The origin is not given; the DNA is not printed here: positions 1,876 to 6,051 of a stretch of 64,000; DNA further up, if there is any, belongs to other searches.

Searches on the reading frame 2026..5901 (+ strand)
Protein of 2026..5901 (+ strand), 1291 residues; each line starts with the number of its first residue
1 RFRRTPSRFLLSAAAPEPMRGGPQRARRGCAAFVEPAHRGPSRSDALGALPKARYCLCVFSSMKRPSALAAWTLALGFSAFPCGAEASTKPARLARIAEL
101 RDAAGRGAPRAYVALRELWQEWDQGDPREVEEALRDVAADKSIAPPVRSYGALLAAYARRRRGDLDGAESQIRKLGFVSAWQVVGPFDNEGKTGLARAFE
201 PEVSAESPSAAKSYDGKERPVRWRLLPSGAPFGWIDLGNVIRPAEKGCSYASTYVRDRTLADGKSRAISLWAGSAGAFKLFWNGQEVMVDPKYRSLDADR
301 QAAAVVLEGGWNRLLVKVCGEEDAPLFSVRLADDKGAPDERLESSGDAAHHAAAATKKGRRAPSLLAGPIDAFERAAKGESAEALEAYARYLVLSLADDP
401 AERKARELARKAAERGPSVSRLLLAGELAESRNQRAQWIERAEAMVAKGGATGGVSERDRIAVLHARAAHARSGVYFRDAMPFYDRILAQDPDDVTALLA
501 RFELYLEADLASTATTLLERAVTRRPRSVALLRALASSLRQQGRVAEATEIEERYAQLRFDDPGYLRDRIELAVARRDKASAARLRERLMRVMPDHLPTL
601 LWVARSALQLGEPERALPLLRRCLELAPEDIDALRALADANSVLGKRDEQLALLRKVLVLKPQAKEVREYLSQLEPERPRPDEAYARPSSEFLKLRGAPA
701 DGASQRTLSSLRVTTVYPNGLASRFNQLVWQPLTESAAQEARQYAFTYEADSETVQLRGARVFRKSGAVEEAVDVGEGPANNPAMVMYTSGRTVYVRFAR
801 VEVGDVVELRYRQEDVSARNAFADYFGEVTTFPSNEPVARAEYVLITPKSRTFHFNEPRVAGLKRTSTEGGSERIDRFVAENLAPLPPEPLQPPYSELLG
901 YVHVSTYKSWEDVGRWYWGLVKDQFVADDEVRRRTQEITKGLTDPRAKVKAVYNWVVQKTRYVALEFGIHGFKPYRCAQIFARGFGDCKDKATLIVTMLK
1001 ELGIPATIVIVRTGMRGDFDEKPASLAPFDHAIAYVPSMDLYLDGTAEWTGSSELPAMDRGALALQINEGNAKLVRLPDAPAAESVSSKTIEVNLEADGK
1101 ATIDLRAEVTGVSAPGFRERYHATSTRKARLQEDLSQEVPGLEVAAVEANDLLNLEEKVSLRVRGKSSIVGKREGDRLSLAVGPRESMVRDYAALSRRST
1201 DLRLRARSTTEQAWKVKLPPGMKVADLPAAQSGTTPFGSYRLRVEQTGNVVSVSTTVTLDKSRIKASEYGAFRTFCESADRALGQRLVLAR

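Call 26: search_protein_families(library=pfam, proteins=[window:2026-5901:+], max_evalue=0.001)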
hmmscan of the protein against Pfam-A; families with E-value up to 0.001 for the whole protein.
window:2026-5901:+ (1291 aa): 8 families
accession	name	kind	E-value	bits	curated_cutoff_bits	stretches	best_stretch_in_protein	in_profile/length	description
PF12969.12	DUF3857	-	5.5e-23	82.3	24.6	1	718-885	1-168/170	Domain of Unknown Function with PDB structure (DUF3857)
PF01841.26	Transglut_core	-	2.5e-11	44.2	23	1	934-1014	3-80/108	Transglutaminase-like superfamily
PF12970.12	DUF3858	-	2.1e-10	41.2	27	1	1196-1280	23-107/116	Domain of Unknown Function with PDB structure (DUF3858)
PF13428.12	TPR_14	-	3.6e-09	36.8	23.5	1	600-639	4-43/44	Tetratricopeptide repeat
PF12895.13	ANAPC3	-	2.3e-07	31.4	27.2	0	581-656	7-81/82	Anaphase-promoting complex, cyclosome, subunit 3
PF13431.12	TPR_17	-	1.1e-06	28.8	24.4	0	483-509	1-27/34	Tetratricopeptide repeat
PF14559.12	TPR_19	-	2e-06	28.5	25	0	607-669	1-63/68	Tetratricopeptide repeat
PF13432.12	TPR_16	-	6.3e-05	23.8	32.7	1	604-664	4-64/65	Tetratricopeptide repeat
